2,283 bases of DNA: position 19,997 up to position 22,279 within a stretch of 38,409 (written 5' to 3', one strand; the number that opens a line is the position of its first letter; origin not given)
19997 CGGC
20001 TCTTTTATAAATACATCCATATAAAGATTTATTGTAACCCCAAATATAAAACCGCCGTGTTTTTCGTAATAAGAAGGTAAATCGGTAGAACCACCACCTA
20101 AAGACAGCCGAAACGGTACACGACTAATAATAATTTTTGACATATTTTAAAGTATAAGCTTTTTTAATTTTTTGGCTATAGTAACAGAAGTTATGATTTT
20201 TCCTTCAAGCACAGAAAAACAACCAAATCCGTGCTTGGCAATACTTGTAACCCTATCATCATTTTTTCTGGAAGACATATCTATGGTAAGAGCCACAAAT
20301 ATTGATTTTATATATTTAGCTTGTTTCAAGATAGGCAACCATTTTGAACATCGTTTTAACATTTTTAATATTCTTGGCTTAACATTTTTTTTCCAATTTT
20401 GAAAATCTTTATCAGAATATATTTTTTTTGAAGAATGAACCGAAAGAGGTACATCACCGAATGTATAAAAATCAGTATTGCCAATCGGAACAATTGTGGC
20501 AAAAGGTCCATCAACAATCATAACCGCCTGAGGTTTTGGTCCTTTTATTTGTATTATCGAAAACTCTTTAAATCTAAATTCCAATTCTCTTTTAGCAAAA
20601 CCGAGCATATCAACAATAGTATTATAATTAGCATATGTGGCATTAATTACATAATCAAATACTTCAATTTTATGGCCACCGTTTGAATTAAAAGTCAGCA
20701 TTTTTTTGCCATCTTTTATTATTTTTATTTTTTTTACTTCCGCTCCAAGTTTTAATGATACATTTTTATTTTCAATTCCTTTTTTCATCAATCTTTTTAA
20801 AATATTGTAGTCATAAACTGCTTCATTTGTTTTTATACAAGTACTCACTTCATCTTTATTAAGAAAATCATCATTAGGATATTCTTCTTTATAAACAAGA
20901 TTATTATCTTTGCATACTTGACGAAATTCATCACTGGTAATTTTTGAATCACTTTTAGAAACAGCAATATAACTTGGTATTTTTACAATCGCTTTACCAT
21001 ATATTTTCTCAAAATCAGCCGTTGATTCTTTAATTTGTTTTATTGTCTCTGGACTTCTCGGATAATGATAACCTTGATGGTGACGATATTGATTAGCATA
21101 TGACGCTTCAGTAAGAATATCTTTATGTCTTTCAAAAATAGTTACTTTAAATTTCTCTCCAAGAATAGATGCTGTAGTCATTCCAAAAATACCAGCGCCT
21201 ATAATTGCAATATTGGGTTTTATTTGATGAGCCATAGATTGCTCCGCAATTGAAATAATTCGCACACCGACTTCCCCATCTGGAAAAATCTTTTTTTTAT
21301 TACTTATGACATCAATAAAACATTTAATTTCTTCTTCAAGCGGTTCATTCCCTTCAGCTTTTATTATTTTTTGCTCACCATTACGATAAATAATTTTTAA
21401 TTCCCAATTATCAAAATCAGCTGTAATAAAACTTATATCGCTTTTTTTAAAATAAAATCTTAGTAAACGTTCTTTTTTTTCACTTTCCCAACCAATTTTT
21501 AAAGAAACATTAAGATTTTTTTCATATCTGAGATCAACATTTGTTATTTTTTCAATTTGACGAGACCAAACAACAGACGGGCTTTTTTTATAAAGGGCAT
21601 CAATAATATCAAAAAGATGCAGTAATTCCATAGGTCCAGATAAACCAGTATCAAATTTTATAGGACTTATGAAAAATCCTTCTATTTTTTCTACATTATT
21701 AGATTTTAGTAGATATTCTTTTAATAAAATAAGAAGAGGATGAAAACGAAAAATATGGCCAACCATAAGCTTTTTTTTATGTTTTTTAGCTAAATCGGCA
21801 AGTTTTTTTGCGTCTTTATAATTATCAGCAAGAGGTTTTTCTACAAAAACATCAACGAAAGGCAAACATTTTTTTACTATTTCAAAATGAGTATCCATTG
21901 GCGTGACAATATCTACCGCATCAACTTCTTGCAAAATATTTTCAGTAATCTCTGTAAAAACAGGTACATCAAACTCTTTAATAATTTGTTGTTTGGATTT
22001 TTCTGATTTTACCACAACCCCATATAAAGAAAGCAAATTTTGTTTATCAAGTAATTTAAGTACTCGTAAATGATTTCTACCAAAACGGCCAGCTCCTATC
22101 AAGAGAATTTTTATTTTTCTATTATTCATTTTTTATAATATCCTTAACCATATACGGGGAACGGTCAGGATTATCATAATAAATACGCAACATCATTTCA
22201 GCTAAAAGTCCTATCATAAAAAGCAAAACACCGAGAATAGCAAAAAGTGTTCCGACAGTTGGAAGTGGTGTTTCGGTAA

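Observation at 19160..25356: Heptose-nucleotide genes interleaved with a B12-radical SAM enzyme, a polyprenyl-phosphate GT2 and a fused oxidoreductase: candidate undescribed heptose-tailoring and carrier-loading pathway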

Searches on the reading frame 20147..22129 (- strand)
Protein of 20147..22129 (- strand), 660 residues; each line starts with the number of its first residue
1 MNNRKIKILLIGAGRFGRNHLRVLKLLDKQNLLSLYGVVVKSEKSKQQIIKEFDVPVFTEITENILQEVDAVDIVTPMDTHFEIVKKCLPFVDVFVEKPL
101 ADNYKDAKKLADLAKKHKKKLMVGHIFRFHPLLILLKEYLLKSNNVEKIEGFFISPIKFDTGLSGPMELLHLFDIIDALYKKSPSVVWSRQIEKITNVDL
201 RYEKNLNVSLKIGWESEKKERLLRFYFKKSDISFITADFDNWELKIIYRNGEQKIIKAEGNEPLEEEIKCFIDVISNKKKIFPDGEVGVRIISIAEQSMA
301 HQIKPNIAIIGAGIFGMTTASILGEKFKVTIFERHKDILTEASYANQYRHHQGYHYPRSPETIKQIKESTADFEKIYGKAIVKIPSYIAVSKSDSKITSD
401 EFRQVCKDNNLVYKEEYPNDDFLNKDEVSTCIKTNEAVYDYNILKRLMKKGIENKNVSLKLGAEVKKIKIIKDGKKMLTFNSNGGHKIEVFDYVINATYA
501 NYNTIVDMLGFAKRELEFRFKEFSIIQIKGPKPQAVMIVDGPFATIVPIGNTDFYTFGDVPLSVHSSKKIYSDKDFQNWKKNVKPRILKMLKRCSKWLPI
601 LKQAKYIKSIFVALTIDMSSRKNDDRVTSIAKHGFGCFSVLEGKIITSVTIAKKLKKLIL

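Call 3: search_protein_families(library=pfam, proteins=[window:20147-22129:-], max_evalue=0.01)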
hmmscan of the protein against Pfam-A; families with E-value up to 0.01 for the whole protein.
window:20147-22129:- (660 aa): 9 families
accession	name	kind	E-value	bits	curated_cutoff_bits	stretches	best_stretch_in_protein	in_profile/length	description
PF01408.29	GFO_IDH_MocA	-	5.5e-26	92.1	24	1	6-125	1-120/120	Oxidoreductase family, NAD-binding Rossmann fold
PF01266.30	DAO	-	8.9e-11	42.3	27.9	1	307-525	2-229/353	FAD dependent oxidoreductase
PF13450.12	NAD_binding_8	-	2.9e-06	27.9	21.9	1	309-358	1-53/68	NAD(P)-binding Rossmann-like domain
PF07992.20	Pyr_redox_2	-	7.5e-05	22.7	26.1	0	301-342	138-183/291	Pyridine nucleotide-disulphide oxidoreductase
PF00070.33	Pyr_redox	-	9e-05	23.4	22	0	306-339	1-35/82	Pyridine nucleotide-disulphide oxidoreductase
PF02254.24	TrkA_N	-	0.00034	21.4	23.8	0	307-351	1-45/116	TrkA-N domain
PF01210.29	NAD_Gly3P_dh_N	-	0.0015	18.9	23.1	1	306-349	1-45/158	NAD-dependent glycerol-3-phosphate dehydrogenase N-terminus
PF01488.26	Shikimate_DH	-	0.0038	17.7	24.3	0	13-80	53-117/138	Shikimate / quinate 5-dehydrogenase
PF01946.23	Thi4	-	0.0045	16.7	26.2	1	294-335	7-50/235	Thi4 family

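Call 4: search_protein_families(library=ncbifam, proteins=[window:20147-22129:-], max_evalue=0.01)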
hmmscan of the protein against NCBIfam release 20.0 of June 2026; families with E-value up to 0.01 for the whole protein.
window:20147-22129:- (660 aa): 23 families
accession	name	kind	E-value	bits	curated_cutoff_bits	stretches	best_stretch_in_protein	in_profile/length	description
NF040723.1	UDP-GlcNAcDh_Arch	equivalog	9.1e-34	117.3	450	1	7-298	2-297/302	UDP-N-acetylglucosamine 3-dehydrogenase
TIGR04380.1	myo_inos_iolG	equivalog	2e-17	63.1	355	1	5-138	1-135/330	inositol 2-dehydrogenase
NF052479.1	LevoglcsnDh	equivalog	1.5e-08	33.8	650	1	65-140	68-146/386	levoglucosan dehydrogenase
NF041392.1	XylDh_Gfo6_Halo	equivalog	2.4e-08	33.2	350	1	5-134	16-149/350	D-xylose 1-dehydrogenase Gfo6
NF058561.1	BT_2158_fam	equivalog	2.2e-07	29.8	750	1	5-125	35-154/487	glycoside 3-dehydrogenase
NF052679.1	InsChiInosDhIolG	equivalog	2.7e-07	30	540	1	6-140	3-140/343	bifunctional inositol 2-dehydrogenase/D-chiro-inositol 1-dehydrogenase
NF008607.0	PRK11579.1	subfamily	2.1e-06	27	330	1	66-148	60-144/346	oxidoreductase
NF007574.0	PRK10206.1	equivalog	2.2e-06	27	352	1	10-118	7-116/345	oxidoreductase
NF009074.0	PRK12409.1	equivalog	4.8e-06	26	494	1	306-346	3-44/410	D-amino acid dehydrogenase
NF005560.0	PRK07233.1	equivalog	8e-06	24.9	252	1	306-338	2-35/435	hypothetical protein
NF001933.0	PRK00711.1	subfamily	4.3e-05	22.7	383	1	307-358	3-55/429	D-amino acid dehydrogenase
NF003611.0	PRK05257.3-2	subfamily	5e-05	22.1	499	0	305-344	6-48/497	malate:quinone oxidoreductase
NF058563.1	BT_2159_fam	equivalog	0.00022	20.4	650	1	6-122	1-117/350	disaccharide 3-dehydrogenase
NF033623.1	urate_HpxO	equivalog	0.00041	19.4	500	0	539-587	198-251/381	FAD-dependent urate hydroxylase HpxO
TIGR03197.1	MnmC_Cterm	equivalog_domain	0.00043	19.5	174.2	1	307-345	2-41/400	FAD-dependent 5-carboxymethylaminomethyl-2-thiouridine(34) oxidoreductase MnmC1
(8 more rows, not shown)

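Call 17: search_solved_structures(query=window:20147-22129:-, max_evalue=0.001)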
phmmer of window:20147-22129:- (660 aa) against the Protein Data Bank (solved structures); distinct sequences matched with E-value up to 0.001: 32.
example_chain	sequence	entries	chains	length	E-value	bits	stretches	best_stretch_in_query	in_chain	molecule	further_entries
9azo_A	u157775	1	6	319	2.1e-14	56.2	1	4-132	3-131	PmdC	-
7bvj_A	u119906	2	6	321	9.9e-12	47.4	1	10-297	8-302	Oxidoreductase, NAD-binding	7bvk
3uuw_A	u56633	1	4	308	7e-10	41.3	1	4-163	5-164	Putative oxidoreductase with NAD(P)-binding Rossmann-fold domain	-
1tlt_A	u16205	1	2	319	5e-09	38.4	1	4-142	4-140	PUTATIVE OXIDOREDUCTASE (VIRULENCE FACTOR mviM HOMOLOG)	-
1zh8_A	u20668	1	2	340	2.5e-08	36.2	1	4-139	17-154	oxidoreductase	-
6z3c_AAA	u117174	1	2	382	3.5e-08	35.6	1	8-130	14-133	Gfo/Idh/MocA family oxidoreductase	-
6z3b_A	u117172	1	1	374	3.8e-08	35.5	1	8-130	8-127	Gfo/Idh/MocA family oxidoreductase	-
6z3b_B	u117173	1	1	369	3.9e-08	35.5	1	9-130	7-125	Gfo/Idh/MocA family oxidoreductase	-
9m3d_B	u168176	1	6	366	7.7e-08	34.5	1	5-130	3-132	DgpA1 from W974-1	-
8qc2_A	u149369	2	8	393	1.2e-07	33.9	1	6-132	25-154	Gfo/Idh/MocA family oxidoreductase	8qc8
8w9s_A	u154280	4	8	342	3e-06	29.3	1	4-138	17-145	NADH-dependent dihydrogenase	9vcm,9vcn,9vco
8qc3_A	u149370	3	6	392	3.1e-06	29.2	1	4-133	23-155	Oxidoreductase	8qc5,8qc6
3c1a_A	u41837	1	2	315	3.7e-06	29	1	2-139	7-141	Putative oxidoreductase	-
3e18_A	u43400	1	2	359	4e-06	28.9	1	2-140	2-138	oxidoreductase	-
4hkt_A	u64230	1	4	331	4.4e-06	28.7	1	6-138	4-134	Inositol 2-dehydrogenase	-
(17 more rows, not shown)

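Call 26: find_homologous_proteins(query=window:20147-22129:-)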
Query window:20147-22129:- (660 aa): 1171 proteins with E <= 0.001 among 8000 candidates; the best 120 are listed.
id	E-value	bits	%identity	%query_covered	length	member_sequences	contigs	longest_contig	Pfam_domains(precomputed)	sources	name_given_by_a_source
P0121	0.0e+0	1181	79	100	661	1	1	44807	PF01408.29,PF01266.31,PF13450.13,PF00070.34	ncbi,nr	ncbi:MAG: FAD-dependent oxidoreductase [Patescibacteria group bacterium]|nr:FAD-dependent oxidoreduc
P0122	2.1e-290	983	100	67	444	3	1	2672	PF01408.29,PF01266.31,PF13450.13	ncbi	ncbi:MAG: FAD-dependent oxidoreductase, partial [Patescibacteria group bacterium]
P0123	4.6e-270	916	60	99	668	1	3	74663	PF01408.29,PF01266.31,PF13450.13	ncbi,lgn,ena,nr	ncbi:MAG: FAD-dependent oxidoreductase [Candidatus Taylorbacteria bacterium]|nr:FAD-dependent oxidor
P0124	8.0e-205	700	50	98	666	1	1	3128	PF01408.29,PF01266.31,PF13450.13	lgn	-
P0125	8.4e-205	700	49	100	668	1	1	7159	PF01408.29,PF01266.31,PF13450.13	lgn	-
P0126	3.2e-199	682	49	100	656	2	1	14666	PF01408.29,PF01266.31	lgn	-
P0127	3.0e-193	662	49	100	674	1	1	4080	PF01408.29,PF01266.31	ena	-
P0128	8.8e-187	641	46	99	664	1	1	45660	PF01408.29,PF01266.31,PF13450.13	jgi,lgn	jgi:predicted dehydrogenase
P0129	3.0e-184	632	48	98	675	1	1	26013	PF01408.29,PF01266.31,PF13450.13,PF01210.30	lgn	-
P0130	8.4e-184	631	47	99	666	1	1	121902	PF01408.29,PF01266.31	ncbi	-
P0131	3.6e-181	622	47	99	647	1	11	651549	PF01408.29,PF01266.31,PF13450.13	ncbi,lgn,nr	ncbi:MAG: FAD-dependent oxidoreductase [Candidatus Giovannonibacteria bacterium]|nr:MAG: FAD-depende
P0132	8.6e-181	621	47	99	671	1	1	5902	PF01408.29,PF01266.31,PF13450.13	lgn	-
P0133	1.5e-179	617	48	99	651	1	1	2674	PF01408.29,PF01266.31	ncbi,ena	-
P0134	2.9e-179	616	45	98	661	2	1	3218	PF01408.29,PF01266.31,PF13450.13,PF07992.21,PF00070.34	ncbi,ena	-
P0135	6.6e-176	605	46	100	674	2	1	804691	PF01408.29,PF01266.31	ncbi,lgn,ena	-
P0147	4.9e-159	549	43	100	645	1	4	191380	PF01408.29,PF01266.31,PF07992.21,PF00070.34,PF01210.30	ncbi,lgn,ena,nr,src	ncbi:MAG: hypothetical protein A3F12_00810 [Gammaproteobacteria bacterium RIFCSPHIGHO2_12_FULL_38_14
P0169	7.0e-146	505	39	99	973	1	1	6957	PF01408.29,PF01266.31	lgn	-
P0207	3.1e-137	477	39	98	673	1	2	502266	PF01408.29,PF01266.31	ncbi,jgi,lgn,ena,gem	-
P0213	7.2e-136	472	38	98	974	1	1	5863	PF01408.29,PF01266.31,PF07992.21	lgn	-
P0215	9.4e-136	472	36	100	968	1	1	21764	PF01408.29,PF01266.31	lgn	-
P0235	2.3e-128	448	34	100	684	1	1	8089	PF01408.29,PF01266.31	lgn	-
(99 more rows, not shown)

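Call 27: search_protein_families(library=pfam, proteins=[P0169, P0213, P0215], max_evalue=0.01)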
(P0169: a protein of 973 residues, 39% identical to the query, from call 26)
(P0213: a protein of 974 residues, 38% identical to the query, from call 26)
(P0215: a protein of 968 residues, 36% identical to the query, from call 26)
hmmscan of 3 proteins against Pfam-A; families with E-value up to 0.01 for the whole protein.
P0169 (973 aa): 4 families
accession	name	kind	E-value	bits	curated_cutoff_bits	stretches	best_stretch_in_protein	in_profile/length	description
PF01408.29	GFO_IDH_MocA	-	1.5e-20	74.6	24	1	8-125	3-120/120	Oxidoreductase family, NAD-binding Rossmann fold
PF01266.30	DAO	-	8.6e-07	29.2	27.9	1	312-561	1-263/353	FAD dependent oxidoreductase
PF07992.20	Pyr_redox_2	-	0.00014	21.9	26.1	1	294-347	126-182/291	Pyridine nucleotide-disulphide oxidoreductase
PF13450.12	NAD_binding_8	-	0.00052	20.7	21.9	1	315-362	1-51/68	NAD(P)-binding Rossmann-like domain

P0213 (974 aa): 6 families
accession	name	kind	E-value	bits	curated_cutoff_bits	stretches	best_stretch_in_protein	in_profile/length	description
PF01408.29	GFO_IDH_MocA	-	1.5e-23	84.2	24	1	8-126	2-120/120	Oxidoreductase family, NAD-binding Rossmann fold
PF01266.30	DAO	-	6.7e-09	36.2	27.9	1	313-612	1-302/353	FAD dependent oxidoreductase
PF07992.20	Pyr_redox_2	-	1.7e-06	28.1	26.1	1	288-349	125-183/291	Pyridine nucleotide-disulphide oxidoreductase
PF13450.12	NAD_binding_8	-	2.8e-05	24.7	21.9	1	316-378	1-66/68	NAD(P)-binding Rossmann-like domain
PF00070.33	Pyr_redox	-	0.00039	21.3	22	1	313-348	1-39/82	Pyridine nucleotide-disulphide oxidoreductase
PF02254.24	TrkA_N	-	0.0077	17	23.8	0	9-71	1-59/116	TrkA-N domain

P0215 (968 aa): 5 families
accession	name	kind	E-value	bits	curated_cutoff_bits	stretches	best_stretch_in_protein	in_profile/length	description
PF01408.29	GFO_IDH_MocA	-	7.1e-22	78.8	24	1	8-125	3-120/120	Oxidoreductase family, NAD-binding Rossmann fold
PF01266.30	DAO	-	5.1e-09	36.5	27.9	1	312-632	1-317/353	FAD dependent oxidoreductase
PF07992.20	Pyr_redox_2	-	4.8e-05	23.4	26.1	1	289-348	127-183/291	Pyridine nucleotide-disulphide oxidoreductase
PF13450.12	NAD_binding_8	-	0.00011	22.8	21.9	1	315-362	1-51/68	NAD(P)-binding Rossmann-like domain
PF00070.33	Pyr_redox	-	0.0045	17.9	22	1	312-345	1-35/82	Pyridine nucleotide-disulphide oxidoreductase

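Call 35: find_encoding_contigs(protein=P0147, flank=10000, max_places=1)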
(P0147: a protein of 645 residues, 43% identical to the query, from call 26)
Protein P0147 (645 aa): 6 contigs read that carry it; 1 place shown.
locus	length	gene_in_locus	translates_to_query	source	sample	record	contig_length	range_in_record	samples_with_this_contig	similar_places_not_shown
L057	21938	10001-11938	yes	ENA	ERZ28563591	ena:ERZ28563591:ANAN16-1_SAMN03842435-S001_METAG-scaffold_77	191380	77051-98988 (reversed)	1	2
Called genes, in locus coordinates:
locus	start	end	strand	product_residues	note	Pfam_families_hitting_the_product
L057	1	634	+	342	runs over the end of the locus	PF02737:3HCDH_N, PF03807:F420_oxidored (faint), PF00725:3HCDH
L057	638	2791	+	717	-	PF01073:3Beta_HSD, PF01370:Epimerase, PF02719:Polysacc_synt_2, PF05368:NmrA, PF13460:NAD_binding_10, PF16363:GDP_Man_Dehyd, PF08485:Polysacc_syn_2C, PF01370:Epimerase, +5 more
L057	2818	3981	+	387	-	PF02350:Epimerase_2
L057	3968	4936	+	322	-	PF13480:Acetyltransf_6, PF02388:FemAB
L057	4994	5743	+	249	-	PF00483:NTP_transferase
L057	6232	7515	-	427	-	-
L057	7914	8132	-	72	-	PF00984:UDPG_MGDP_dh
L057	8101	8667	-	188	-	-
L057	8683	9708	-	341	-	PF00535:Glycos_transf_2, PF10111:Glyco_tranf_2_2 (weak), PF13641:Glyco_tranf_2_3 (weak)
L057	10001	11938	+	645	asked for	PF01210:NAD_Gly3P_dh_N (faint), PF01408:GFO_IDH_MocA, PF07992:Pyr_redox_2 (faint), PF00070:Pyr_redox (faint), PF01266:DAO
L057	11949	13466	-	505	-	PF01943:Polysacc_synt, PF13440:Polysacc_synt_3, PF03023:MurJ (weak)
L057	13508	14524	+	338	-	PF01073:3Beta_HSD, PF01370:Epimerase, PF02719:Polysacc_synt_2, PF04321:RmlD_sub_bind, PF05368:NmrA, PF16363:GDP_Man_Dehyd, PF07993:NAD_binding_4, PF13460:NAD_binding_10, +2 more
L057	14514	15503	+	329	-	PF00953:Glycos_transf_4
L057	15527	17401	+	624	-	PF13727:CoA_binding_3, PF01073:3Beta_HSD, PF01370:Epimerase, PF02719:Polysacc_synt_2, PF04321:RmlD_sub_bind, PF16363:GDP_Man_Dehyd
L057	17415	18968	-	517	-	-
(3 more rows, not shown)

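Call 36: find_encoding_contigs(protein=P0207, flank=10000, max_places=1)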
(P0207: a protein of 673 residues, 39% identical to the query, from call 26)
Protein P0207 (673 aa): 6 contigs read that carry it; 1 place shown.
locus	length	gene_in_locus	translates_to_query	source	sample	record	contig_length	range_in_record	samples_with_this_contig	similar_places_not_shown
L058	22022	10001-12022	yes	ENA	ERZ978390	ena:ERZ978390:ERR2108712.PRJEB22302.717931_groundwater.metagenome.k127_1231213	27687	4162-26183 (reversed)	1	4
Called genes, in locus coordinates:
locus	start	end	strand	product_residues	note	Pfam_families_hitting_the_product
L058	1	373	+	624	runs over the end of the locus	?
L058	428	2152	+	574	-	-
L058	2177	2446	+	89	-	PF13656:RNA_pol_L_2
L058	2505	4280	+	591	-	-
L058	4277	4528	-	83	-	PF05016:ParE_toxin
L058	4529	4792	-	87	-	-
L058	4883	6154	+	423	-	-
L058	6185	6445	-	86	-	-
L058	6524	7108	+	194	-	-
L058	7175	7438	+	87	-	PF01096:Zn_ribbon_TFIIS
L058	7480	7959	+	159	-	-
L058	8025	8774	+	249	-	PF00705:PCNA_N, PF04139:Rad9 (weak), PF02747:PCNA_C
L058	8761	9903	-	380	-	PF13439:Glyco_transf_4, PF00534:Glycos_transf_1, PF13692:Glyco_trans_1_4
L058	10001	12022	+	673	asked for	PF01408:GFO_IDH_MocA, PF01266:DAO (weak)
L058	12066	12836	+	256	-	-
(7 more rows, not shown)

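Call 37: find_encoding_contigs(protein=P0235, flank=10000, max_places=1)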
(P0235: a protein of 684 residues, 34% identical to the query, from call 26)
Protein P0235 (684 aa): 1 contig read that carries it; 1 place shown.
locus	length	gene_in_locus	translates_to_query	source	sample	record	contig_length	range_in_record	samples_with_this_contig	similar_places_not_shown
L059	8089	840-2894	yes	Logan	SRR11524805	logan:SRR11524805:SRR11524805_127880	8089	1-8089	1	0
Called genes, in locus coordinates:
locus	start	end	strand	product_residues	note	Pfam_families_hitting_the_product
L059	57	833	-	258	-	PF05148:Methyltransf_8 (weak), PF13489:Methyltransf_23, PF08241:Methyltransf_11, PF08242:Methyltransf_12 (weak), PF13649:Methyltransf_25, PF13847:Methyltransf_31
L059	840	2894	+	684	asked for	PF01408:GFO_IDH_MocA, PF01266:DAO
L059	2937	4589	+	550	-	-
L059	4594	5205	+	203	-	PF13489:Methyltransf_23, PF08241:Methyltransf_11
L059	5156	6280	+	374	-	PF13579:Glyco_trans_4_4 (faint), PF13439:Glyco_transf_4 (faint), PF00534:Glycos_transf_1, PF13524:Glyco_trans_1_2 (weak), PF13692:Glyco_trans_1_4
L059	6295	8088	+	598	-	?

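Call 38: predict_structure(alignment_id=A2)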
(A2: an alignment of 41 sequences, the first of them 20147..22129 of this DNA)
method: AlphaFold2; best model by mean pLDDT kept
length: 660 residues; sequences in the alignment: 41
mean_pLDDT: 93.3   pTM: 0.88
mean pLDDT of the five models: 93.3, 93.3, 92.7, 92.3, 91.9
residues with pLDDT >= 90: 559; 70-90: 92; 50-70: 7; < 50: 2
segments of 3 or more residues with pLDDT < 50: none
pLDDT, mean of each block of 10 residues (from residue 1): 82 94 97 97 96 96 97 96 98 97 97 98 96 92 83 96 91 94 93 93 91 96 92 95 95 95 96 94 96 94 88 95 97 94 80 91 94 96 94 93 95 95 96 94 93 95 96 96 93 94 93 91 93 91 89 90 92 92 94 96 95 88 85 95 87 94
secondary structure, 60 per line:
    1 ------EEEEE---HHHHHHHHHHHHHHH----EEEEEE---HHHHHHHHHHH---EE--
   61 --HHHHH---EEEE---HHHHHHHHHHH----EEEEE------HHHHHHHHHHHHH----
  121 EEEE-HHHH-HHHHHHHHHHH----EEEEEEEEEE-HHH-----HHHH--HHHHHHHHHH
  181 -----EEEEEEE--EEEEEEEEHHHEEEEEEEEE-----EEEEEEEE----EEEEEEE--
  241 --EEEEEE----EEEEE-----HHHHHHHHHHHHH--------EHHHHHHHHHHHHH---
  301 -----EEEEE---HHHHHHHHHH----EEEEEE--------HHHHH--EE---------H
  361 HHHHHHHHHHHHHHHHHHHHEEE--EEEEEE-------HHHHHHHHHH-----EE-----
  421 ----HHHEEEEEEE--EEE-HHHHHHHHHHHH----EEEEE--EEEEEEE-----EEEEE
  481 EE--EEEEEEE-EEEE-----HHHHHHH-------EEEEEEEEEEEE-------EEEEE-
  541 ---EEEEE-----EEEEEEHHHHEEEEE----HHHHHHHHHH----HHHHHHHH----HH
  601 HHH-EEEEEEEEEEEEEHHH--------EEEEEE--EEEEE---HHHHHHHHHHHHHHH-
elements in order: E7-11 H15-29 E34-39 H43-53 H63-67 E71-74 H78-88 E93-97 H104-116 E121-124 H126-129 H131-141 E146-155 H165-168 H171-180 E186-192 E195-202 E206-214 E220-227 E232-238 E243-248 E253-257 H263-275 H285-297 E306-310 H314-323 E328-333 H342-346 H360-380 E381-383 E386-391 H399-408 E428-434 E437-439 H441-452 E457-461 E464-470 E476-482 E485-491 E493-496 H502-508 E516-527 E535-539 E544-548 E554-559 H560-563 E564-568 H573-582 H587-594 H599-603 E605-617 E629-634 E637-641 H645-659
